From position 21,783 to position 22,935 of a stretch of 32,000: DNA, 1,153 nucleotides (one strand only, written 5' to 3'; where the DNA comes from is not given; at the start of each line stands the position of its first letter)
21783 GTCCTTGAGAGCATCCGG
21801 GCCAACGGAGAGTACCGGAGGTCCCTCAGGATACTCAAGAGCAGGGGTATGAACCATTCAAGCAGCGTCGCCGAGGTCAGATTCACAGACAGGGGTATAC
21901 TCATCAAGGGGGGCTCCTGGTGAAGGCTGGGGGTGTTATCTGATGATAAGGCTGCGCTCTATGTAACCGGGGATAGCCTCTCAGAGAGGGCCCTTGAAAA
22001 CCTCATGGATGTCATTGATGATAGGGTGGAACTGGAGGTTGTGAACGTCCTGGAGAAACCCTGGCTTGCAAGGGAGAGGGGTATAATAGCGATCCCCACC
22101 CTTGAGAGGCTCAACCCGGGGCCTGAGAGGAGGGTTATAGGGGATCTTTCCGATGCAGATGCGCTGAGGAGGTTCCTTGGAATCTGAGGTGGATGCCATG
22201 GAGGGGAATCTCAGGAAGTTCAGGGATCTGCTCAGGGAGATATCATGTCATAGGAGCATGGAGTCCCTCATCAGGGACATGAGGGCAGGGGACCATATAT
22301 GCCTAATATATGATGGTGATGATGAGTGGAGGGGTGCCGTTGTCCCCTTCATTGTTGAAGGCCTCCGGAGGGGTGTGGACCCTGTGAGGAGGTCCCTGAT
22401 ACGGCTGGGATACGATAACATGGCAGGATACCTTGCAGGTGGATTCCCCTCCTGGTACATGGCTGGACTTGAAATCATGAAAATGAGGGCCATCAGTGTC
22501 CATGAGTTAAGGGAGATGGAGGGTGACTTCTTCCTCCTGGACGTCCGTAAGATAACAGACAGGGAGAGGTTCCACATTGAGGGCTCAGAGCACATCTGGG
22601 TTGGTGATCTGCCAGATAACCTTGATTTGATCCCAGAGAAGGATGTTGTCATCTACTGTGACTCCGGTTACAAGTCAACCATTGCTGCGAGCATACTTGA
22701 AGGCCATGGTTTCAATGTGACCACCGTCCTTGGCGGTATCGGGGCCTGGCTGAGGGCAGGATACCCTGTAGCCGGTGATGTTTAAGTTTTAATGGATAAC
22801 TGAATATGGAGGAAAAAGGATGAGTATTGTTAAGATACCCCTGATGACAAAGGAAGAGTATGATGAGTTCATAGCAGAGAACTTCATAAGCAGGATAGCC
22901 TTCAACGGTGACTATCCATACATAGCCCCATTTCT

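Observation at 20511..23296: KaiC-KaiB operon in a methanogen-type genome, in kaiC-then-kaiB order, coupled to sensory and redox genes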

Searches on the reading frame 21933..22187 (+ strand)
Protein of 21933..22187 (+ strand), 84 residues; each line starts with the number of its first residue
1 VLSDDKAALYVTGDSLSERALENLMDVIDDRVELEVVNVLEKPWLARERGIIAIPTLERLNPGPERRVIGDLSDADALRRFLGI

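Call 3: search_protein_families(library=pfam, proteins=[window:21933-22187:+], max_evalue=0.01)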
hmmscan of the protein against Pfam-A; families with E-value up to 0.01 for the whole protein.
window:21933-22187:+ (84 aa): 1 family
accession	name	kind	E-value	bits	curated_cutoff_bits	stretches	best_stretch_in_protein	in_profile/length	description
PF07689.18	KaiB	-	1.2e-23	83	27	1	9-83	2-81/82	KaiB domain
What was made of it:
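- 21933..22187 (+): kaiB as it reads in this record (84 aa, GTG start). The canonical ATG is at 21943, and one base is missing after 21957, so the ATG frame stops after 7 codons. Other records of the same lineage encode an 81-aa KaiB starting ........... Pfam PF07689, 83 bits (call 3).
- Checked: KaiB, 21933-22187, 9 nt after the kaiC stop: Pfam PF07689, 83 bits against a cut-off of 27 (call 3).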

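Call 4: search_protein_families(library=ncbifam, proteins=[window:21933-22187:+], max_evalue=0.01)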
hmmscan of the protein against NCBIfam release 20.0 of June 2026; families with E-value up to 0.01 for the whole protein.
window:21933-22187:+ (84 aa): 3 families
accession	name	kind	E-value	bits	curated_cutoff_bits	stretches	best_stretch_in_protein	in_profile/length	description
NF006798.0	PRK09301.1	equivalog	1.8e-12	47.2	110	1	9-76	11-83/105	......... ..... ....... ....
TIGR02654.1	circ_KaiB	equivalog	2.7e-12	46.6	145.3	1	9-76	8-80/87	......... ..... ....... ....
NF006800.0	PRK09303.1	equivalog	0.0046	15.9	342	1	21-70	31-85/383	histidine kinase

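Call 6: search_solved_structures(query=window:21933-22187:+, max_evalue=0.01, show_alignments=4)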
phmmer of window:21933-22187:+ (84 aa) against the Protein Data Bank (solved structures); distinct sequences matched with E-value up to 0.01: 13.
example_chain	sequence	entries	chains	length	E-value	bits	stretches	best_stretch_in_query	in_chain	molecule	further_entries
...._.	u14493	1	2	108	9.5e-11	45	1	8-77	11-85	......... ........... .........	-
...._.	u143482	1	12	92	1.2e-10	44.6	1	7-77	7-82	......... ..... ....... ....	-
4kso_C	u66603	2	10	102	1.7e-10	44.2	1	9-77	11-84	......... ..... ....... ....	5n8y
1wwj_A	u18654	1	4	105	2.4e-10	43.7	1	8-77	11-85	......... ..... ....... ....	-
5jyt_A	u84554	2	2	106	3.9e-10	43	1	8-77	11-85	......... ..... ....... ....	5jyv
5jwq_B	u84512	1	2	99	4.4e-10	42.9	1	8-78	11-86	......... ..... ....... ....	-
5jwo_B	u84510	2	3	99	4.7e-10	42.8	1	8-77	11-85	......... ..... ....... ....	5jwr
2qke_A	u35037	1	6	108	6.5e-10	42.3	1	8-77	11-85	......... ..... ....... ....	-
4kun_A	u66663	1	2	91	2.3e-09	40.6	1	6-76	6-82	Hypothetical protein Lpp1115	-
1vgl_A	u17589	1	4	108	4.7e-09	39.6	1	8-77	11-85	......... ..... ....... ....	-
8ubh_A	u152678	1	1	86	2.1e-07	34.3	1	9-80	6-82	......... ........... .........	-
1fo5_A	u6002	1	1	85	3.1e-05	27.4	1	17-57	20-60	THIOREDOXIN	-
1t4y_A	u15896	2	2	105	0.0073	19.9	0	21-77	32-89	Adaptive-response sensory-kinase sasA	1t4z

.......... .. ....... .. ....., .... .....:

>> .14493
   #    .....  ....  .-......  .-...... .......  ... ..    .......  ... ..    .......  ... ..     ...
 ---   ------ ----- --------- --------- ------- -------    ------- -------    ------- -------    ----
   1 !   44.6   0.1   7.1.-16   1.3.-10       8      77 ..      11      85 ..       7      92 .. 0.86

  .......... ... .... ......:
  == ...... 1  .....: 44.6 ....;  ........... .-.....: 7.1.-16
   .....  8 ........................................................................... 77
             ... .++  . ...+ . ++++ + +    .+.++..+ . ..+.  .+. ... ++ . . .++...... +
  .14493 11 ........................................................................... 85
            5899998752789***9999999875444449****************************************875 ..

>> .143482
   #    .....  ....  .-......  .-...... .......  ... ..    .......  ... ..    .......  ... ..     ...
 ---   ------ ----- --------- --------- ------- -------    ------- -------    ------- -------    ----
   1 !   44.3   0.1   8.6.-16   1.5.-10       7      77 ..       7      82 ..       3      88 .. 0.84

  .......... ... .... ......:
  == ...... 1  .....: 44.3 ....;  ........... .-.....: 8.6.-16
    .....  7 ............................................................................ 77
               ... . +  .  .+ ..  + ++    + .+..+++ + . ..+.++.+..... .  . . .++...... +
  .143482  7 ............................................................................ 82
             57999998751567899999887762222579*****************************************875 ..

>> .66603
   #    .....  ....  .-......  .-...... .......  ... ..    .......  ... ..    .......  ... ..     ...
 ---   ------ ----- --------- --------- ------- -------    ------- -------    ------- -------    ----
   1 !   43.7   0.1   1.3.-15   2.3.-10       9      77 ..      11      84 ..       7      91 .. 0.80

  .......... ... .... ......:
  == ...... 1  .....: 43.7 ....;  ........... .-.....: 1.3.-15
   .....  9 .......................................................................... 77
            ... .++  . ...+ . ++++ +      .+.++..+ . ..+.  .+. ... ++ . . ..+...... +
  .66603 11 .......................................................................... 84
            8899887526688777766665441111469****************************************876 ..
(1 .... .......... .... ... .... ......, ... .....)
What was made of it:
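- On KaiB: The protein ends at the equivalent of S. elongatus residue 91, with Phe and Gly in place of G88 and D90 (my alignment from call 6).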

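Call 49: find_related_loci(query=A4, collection=genome_contigs, flank=8000)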
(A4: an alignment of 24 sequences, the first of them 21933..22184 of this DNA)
Query A4 (84 aa) in genome_contigs; peptide patterns used: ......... (x = any residue, [..] = any of these).
302 stretches matched a pattern; 291 encode a relative of the query (tblastn E <= 1e-3); the best 80 are kept; 80 distinct loci.
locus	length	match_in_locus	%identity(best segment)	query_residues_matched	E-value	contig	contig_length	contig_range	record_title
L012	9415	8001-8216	51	9-75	2e-16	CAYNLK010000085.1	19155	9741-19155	MAG TPA_asm: uncultured Caldilineaceae bacterium isolate binchicken_co44_236 genome assembly, contig: NODE_4007_length_1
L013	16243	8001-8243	44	9-84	3e-16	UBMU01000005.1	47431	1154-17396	Rhizobiales bacterium isolate AFS011725 genome assembly, contig: contig_5, whole genome shotgun sequence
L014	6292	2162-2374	55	9-74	7e-16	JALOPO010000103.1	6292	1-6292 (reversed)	MAG: Gemmatimonadaceae bacterium isolate Prado131 scaffold_31968, whole genome shotgun sequence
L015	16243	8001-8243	44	9-84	6e-16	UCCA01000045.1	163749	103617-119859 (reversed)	Rhizobiales bacterium isolate AFS060926 genome assembly, contig: contig_45, whole genome shotgun sequence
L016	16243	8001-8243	46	9-84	1e-15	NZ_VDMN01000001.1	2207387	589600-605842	Aliirhizobium smilacinae strain PTYR-5 ZB100000, whole genome shotgun sequence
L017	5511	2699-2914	51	9-75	2e-15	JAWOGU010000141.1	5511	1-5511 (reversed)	MAG: Chloroflexota bacterium isolate CWP4-1.bin.112 k191_1997657, whole genome shotgun sequence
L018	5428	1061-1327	46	1-84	2e-15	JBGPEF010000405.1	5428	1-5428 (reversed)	MAG: Tepidisphaeraceae bacterium isolate OBJ_0618_7090110_97 k141_8319453_length_5428_cov_13.0068, whole genome shotgun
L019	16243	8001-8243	47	9-84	7e-15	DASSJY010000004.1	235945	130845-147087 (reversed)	MAG TPA_asm: Gammaproteobacteria bacterium isolate SMAG_U1127 k141_665417, whole genome shotgun sequence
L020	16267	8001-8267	45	1-84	8e-15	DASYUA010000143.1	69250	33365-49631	MAG TPA_asm: Tepidisphaeraceae bacterium isolate SMAG_U4583 k141_525343, whole genome shotgun sequence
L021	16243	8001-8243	44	9-84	9e-15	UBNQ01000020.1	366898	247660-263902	Rhizobiales bacterium isolate AFS016371 genome assembly, contig: contig_20, whole genome shotgun sequence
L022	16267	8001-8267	42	1-84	8e-15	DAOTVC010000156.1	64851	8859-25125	MAG TPA_asm: Anaerolineae bacterium isolate F7_115 k211_1244542, whole genome shotgun sequence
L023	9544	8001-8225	49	9-78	9e-15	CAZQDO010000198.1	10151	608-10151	MAG TPA_asm: uncultured Anaerolineae bacterium isolate binchicken_co338_52 genome assembly, contig: NODE_1741_length_101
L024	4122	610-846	44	9-84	9e-15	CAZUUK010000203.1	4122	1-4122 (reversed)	MAG TPA_asm: uncultured Planctomycetota bacterium isolate SRP068000_co1_50 genome assembly, contig: NODE_55002_length_41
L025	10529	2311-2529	48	9-76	1e-14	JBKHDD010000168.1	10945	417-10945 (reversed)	MAG: Desulfococcaceae bacterium isolate D1M03_3 NODE_3563_length_10945_cov_9.512121, whole genome shotgun sequence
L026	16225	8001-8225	48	9-78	9e-15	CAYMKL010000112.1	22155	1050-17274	MAG TPA_asm: uncultured Anaerolineae bacterium isolate SRP167671_co1_184 genome assembly, contig: NODE_2699_length_22155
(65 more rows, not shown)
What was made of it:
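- Tried and rejected: The rescan with the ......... pattern returned 80 loci, all bacterial, and missed even Methanothermobacter (call 49).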

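Call 50: predict_structure(alignment_id=A3)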
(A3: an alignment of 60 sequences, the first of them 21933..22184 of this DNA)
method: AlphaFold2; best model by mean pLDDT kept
length: 84 residues; sequences in the alignment: 60
mean_pLDDT: 86.6   pTM: 0.78
mean pLDDT of the five models: 86.6, 82.2, 81.8, 80.6, 77.6
residues with pLDDT >= 90: 36; 70-90: 45; 50-70: 2; < 50: 1
segments of 3 or more residues with pLDDT < 50: none
pLDDT, mean of each block of 10 residues (from residue 1): 79 83 82 90 93 92 89 88 83
secondary structure, 60 per line:
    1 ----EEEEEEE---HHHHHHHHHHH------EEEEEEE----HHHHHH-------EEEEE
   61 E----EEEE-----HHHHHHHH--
elements in order: E5-11 H15-25 E32-38 H43-48 E56-61 E66-69 H75-82
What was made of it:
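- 21933..22187 (+): The AF2 model (pLDDT 86.6) has thioredoxin-like beta-alpha-beta-alpha-beta-beta-alpha topology (call 50).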

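Call 54: fold_search(model_id=the predicted structure, library=pdb)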
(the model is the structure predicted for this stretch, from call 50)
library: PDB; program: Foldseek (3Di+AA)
matches with E <= 10: 1218; with E <= 0.001: 61
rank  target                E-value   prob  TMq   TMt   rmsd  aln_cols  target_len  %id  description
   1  4kun_A                6.8e-08  1.00  0.87  0.80   1.6        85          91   35  Crystal structure of Legionella pneumophila Lpp1115 / KaiB (released 2013-06-05)
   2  4kun_B                8.3e-08  1.00  0.87  0.82   1.4        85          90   35  Crystal structure of Legionella pneumophila Lpp1115 / KaiB (released 2013-06-05)
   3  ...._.                3.6e-07  1.00  0.81  0.80   1.7        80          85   39  Structure of dodecameric KaiC-RS-S413E/S414E complexed with KaiB-RS solved by cryo-EM (released 2023-03-22)
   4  5jwr_B                1.1e-06  1.00  0.83  0.79   2.0        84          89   38  Crystal structure of foldswitch-stabilized KaiB in complex with the N-terminal CI domain of KaiC and a dimer of KaiA C (released 2017-03-29)
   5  5jwr_D                1.4e-06  1.00  0.83  0.81   1.9        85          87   38  Crystal structure of foldswitch-stabilized KaiB in complex with the N-terminal CI domain of KaiC and a dimer of KaiA C (released 2017-03-29)
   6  5jyt_MODEL_1_A        1.8e-06  1.00  0.79  0.64   2.0        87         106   39  NMR structure of foldswitch-stablized KaiB from Thermosynechococcus elongatus (released 2017-03-29)
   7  5n8y_G                2.3e-06  1.00  0.70  0.64   3.0        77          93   42  KaiCBA circadian clock backbone model based on a Cryo-EM density (released 2017-03-29)
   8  5jwo_B                3.5e-06  1.00  0.79  0.75   2.0        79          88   39  Crystal structure of foldswitch-stabilized KaiB in complex with the N-terminal CI domain of KaiC from Thermosynechococ (released 2017-03-29)
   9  6x61_J                1.4e-05  1.00  0.72  0.66   3.5        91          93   20  Crystal structure of the N-terminal thioredoxin domain of SasA in complex with the N-terminal CI domain of KaiC from T (released 2021-06-02)
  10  6x61_D                4.1e-05  1.00  0.73  0.67   2.4        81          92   21  Crystal structure of the N-terminal thioredoxin domain of SasA in complex with the N-terminal CI domain of KaiC from T (released 2021-06-02)
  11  5jwq_B                4.4e-05  1.00  0.77  0.74   1.9        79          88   39  Crystal structure of KaiC S431E in complex with foldswitch-stabilized KaiB from Thermosynechococcus elongatus (released 2017-03-29)
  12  1t4y                  5.1e-05  1.00  0.77  0.63   2.6        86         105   24  Solution structure of the N-terminal domain of Synechococcus elongatus SasA (average minimized structure) (released 2004-11-16)
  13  6x61_L                6.6e-05  1.00  0.68  0.61   3.3        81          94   21  Crystal structure of the N-terminal thioredoxin domain of SasA in complex with the N-terminal CI domain of KaiC from T (released 2021-06-02)
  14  8ubh_MODEL_1_A        7.6e-05  1.00  0.72  0.70   2.9        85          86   35  Solution NMR structure of KaiB variant from Thermosynechococcus elongatus vestitus (KaiBTV-4) (released 2023-10-25)
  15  6x61_F                1.2e-04  1.00  0.65  0.61   3.5        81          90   25  Crystal structure of the N-terminal thioredoxin domain of SasA in complex with the N-terminal CI domain of KaiC from T (released 2021-06-02)
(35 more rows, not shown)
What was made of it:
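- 21933..22187 (+): The best structural matches are Legionella KaiB 4KUN, KaiC-bound R. sphaeroides KaiB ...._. and fold-switched KaiB 5JWR/5JYT (call 54).
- On KaiB: Top Foldseek hits are 4KUN, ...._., 5JWR and 5JYT (calls 50, 54).
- Closest known: Legionella pneumophila KaiBC. Same: It is the best structural match for the KaiB model (TM 0.87, call 54).
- KaiB is predicted to be locked in the binding-competent fold, which removes the slow fold-switch delay (calls 50, 54).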

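Call 60: search_protein_families(library=pfam, proteins=[L022:5945-8008:+, L022:9888-14216:+, L092:5236-7245:+, L092:7363-8709:+], max_evalue=0.0001)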
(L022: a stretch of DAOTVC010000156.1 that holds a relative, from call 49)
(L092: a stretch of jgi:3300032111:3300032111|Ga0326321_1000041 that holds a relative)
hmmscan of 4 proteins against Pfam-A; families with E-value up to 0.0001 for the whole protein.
L022:5945-8008:+ (688 aa): 8 families
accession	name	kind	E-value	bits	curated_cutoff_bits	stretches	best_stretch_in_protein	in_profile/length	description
PF14417.12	MEDS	-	2.5e-47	161.1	29.8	1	29-184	1-161/161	MEDS: MEthanogen/methylotroph, DcmR Sensory domain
PF13185.12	GAF_2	-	7.9e-26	91.3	28.6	1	252-389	2-135/136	GAF domain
PF08448.16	PAS_4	-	7.1e-14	52.4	23.1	1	410-526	2-110/110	PAS fold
PF00989.32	PAS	-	1.7e-13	51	22.6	1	405-521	3-113/113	PAS fold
PF13426.13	PAS_9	-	7.6e-11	42.7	27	1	413-523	1-103/103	PAS domain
PF01590.32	GAF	-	1.6e-09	38.8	22.4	1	254-389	2-133/133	GAF domain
PF13188.13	PAS_8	-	1.6e-08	34.6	21.8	1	405-443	3-43/65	PAS domain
PF12860.13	PAS_7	-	2.4e-05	24.9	27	1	413-529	5-115/115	PAS fold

L022:9888-14216:+ (1443 aa): 14 families
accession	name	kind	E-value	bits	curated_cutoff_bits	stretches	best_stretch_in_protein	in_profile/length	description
PF08448.16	PAS_4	-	6e-82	271.5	23.1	6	427-528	3-110/110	PAS fold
PF00989.32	PAS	-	2.7e-79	263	22.6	7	962-1078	3-113/113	PAS fold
PF13426.13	PAS_9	-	1.6e-65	218.2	27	5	549-643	2-102/103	PAS domain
PF13188.13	PAS_8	-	1.2e-61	203.2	21.8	4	538-598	1-59/65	PAS domain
PF13185.12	GAF_2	-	1.4e-31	109.9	28.6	2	264-406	1-136/136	GAF domain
PF02518.31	HATPase_c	-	9.3e-30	103.8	26.4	1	1330-1439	1-109/111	Histidine kinase-, DNA gyrase B-, and HSP90-like ATPase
PF08447.18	PAS_3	-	3e-24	85.5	25.6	1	561-620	2-66/89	PAS fold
PF01590.32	GAF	-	2.3e-16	61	22.4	1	267-405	2-133/133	GAF domain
PF24820.1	Diguanyl_cycl_sensor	-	4.4e-13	49.6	28.1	0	966-1001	2-37/109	Diguanylate cyclase-like sensor domain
PF12860.13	PAS_7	-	1.8e-11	44.6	27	0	966-1086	1-115/115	PAS fold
PF13596.12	PAS_10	-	1.1e-10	42.5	22.1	0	423-513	3-89/106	PAS domain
PF00512.31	HisKA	-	5.3e-10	39.7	26.9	1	1222-1287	2-64/66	His Kinase A (phospho-acceptor) domain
PF13492.12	GAF_3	-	2.1e-09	38.3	27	0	723-811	48-127/129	GAF domain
PF08670.17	MEKHLA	-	4.8e-07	30.2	23.7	0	1073-1146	9-82/143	MEKHLA domain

L092:5236-7245:+ (670 aa): 8 families
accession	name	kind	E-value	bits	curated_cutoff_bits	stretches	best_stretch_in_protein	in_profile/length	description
PF14417.12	MEDS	-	1.7e-36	125.9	29.8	1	39-197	1-161/161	MEDS: MEthanogen/methylotroph, DcmR Sensory domain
PF07568.18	HisKA_2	-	5.5e-27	94.1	22.3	1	478-553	1-76/76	Histidine kinase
PF08448.16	PAS_4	-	8.9e-15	55.3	23.1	1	256-355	2-109/110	PAS fold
PF02518.31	HATPase_c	-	3.7e-13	50.3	26.4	1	578-667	7-110/111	Histidine kinase-, DNA gyrase B-, and HSP90-like ATPase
PF00989.32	PAS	-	7.1e-12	45.8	22.6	1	370-404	5-39/113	PAS fold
PF13188.13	PAS_8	-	1.2e-09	38.2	21.8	1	369-422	4-51/65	PAS domain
PF13581.12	HATPase_c_2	-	1.4e-08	35.3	27.4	1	575-663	30-126/127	Histidine kinase-like ATPase domain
PF07536.20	HWE_HK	-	5.3e-05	24.3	22.8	1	478-551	1-71/83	HWE histidine kinase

L092:7363-8709:+ (449 aa): 2 families
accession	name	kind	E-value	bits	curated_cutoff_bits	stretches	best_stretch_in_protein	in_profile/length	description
PF00581.25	Rhodanese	-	1.8e-24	86.6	22.2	2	254-342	3-101/102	Rhodanese-like domain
PF00753.33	Lactamase_B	-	7.4e-11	42.8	22.7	1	12-180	5-196/196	Metallo-beta-lactamase superfamily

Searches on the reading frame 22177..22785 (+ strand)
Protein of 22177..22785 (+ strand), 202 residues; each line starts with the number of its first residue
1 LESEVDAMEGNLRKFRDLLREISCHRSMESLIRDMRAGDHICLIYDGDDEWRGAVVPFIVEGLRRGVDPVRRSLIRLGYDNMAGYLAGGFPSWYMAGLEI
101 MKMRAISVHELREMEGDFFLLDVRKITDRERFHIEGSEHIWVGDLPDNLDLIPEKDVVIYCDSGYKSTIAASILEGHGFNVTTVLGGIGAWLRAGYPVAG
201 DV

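Call 3: search_protein_families(library=pfam, proteins=[window:22177-22785:+], max_evalue=0.01)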
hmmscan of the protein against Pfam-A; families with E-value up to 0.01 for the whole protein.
window:22177-22785:+ (202 aa): 2 families
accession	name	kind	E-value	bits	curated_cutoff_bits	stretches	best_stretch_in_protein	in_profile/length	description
PF00581.25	Rhodanese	-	6.1e-15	55.9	22.2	1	109-193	3-101/102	Rhodanese-like domain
PF14417.12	MEDS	-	2.5e-05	24.6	29.8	1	39-66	1-28/161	MEDS: MEthanogen/methylotroph, DcmR Sensory domain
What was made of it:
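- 22198..22785 (+): Chimeric ORF of 195 aa (202 aa if read from the TTG at 22177). Codons 1-58 are the N-terminus of the MEDS-PAS-PAS histidine kinase. Codons 59-195 are the C-terminal 137 residues of the MBL-rhodanese-rhodanese protein, that is, the tail of rhodanese 1 plus an intact rhodanese 2. Pfam finds 28 of 161 MEDS positions and a rhodanese domain at 55.9 bits (call 3).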

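Call 4: search_protein_families(library=ncbifam, proteins=[window:22177-22785:+], max_evalue=0.01)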
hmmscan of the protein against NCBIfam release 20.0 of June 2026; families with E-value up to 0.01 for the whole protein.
window:22177-22785:+ (202 aa): 10 families
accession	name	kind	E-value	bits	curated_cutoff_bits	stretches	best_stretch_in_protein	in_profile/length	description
NF006444.0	PRK08762.1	equivalog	3.6e-12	45.6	449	1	101-199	12-115/387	molybdopterin-synthase adenylyltransferase MoeB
NF045521.1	rhoda_near_glyco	subfamily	4.6e-09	36.2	145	1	101-199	15-116/144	rhodanese homology domain-containing protein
NF005646.0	PRK07411.1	equivalog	2.5e-07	30.2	633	1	101-193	279-381/390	molybdopterin-synthase adenylyltransferase MoeB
NF005902.0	PRK07878.1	equivalog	2.5e-07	30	647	1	104-193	287-383/392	adenylyltransferase/sulfurtransferase MoeZ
NF041203.1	rhodanese_LYCAU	equivalog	1.7e-06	27.7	115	1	102-198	19-123/126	rhodanese-related (seleno)protein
NF033833.0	rhodan_ChrE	equivalog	2e-06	27.8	120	1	151-199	56-105/108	rhodanese family chromate resistance protein ChrE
NF001195.0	PRK00162.1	equivalog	7.6e-05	23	102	1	104-194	5-99/108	thiosulfate sulfurtransferase GlpE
NF007627.0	PRK10287.1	equivalog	0.00015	22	102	1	120-188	23-94/104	thiosulfate sulfurtransferase PspE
TIGR02981.1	phageshock_pspE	exception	0.00067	19.9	126.3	1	119-188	20-92/101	thiosulfate sulfurtransferase PspE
TIGR04271.1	ThiI_C_thiazole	equivalog_domain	0.0031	17.5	70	1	105-182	14-96/101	thiazole biosynthesis protein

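Call 60: search_protein_families(library=pfam, proteins=[L092:5236-7245:+, L092:7363-8709:+], max_evalue=0.0001)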
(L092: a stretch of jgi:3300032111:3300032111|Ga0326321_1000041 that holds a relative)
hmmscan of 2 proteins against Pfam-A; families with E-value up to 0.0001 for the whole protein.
L092:5236-7245:+ (670 aa): 8 families
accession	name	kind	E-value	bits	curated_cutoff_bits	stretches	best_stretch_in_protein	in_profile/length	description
PF14417.12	MEDS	-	1.7e-36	125.9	29.8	1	39-197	1-161/161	MEDS: MEthanogen/methylotroph, DcmR Sensory domain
PF07568.18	HisKA_2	-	5.5e-27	94.1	22.3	1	478-553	1-76/76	Histidine kinase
PF08448.16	PAS_4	-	8.9e-15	55.3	23.1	1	256-355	2-109/110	PAS fold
PF02518.31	HATPase_c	-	3.7e-13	50.3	26.4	1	578-667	7-110/111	Histidine kinase-, DNA gyrase B-, and HSP90-like ATPase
PF00989.32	PAS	-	7.1e-12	45.8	22.6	1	370-404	5-39/113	PAS fold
PF13188.13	PAS_8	-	1.2e-09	38.2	21.8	1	369-422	4-51/65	PAS domain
PF13581.12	HATPase_c_2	-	1.4e-08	35.3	27.4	1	575-663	30-126/127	Histidine kinase-like ATPase domain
PF07536.20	HWE_HK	-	5.3e-05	24.3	22.8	1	478-551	1-71/83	HWE histidine kinase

L092:7363-8709:+ (449 aa): 2 families
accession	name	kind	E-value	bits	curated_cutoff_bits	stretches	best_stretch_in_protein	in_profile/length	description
PF00581.25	Rhodanese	-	1.8e-24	86.6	22.2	2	254-342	3-101/102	Rhodanese-like domain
PF00753.33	Lactamase_B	-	7.4e-11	42.8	22.7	1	12-180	5-196/196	Metallo-beta-lactamase superfamily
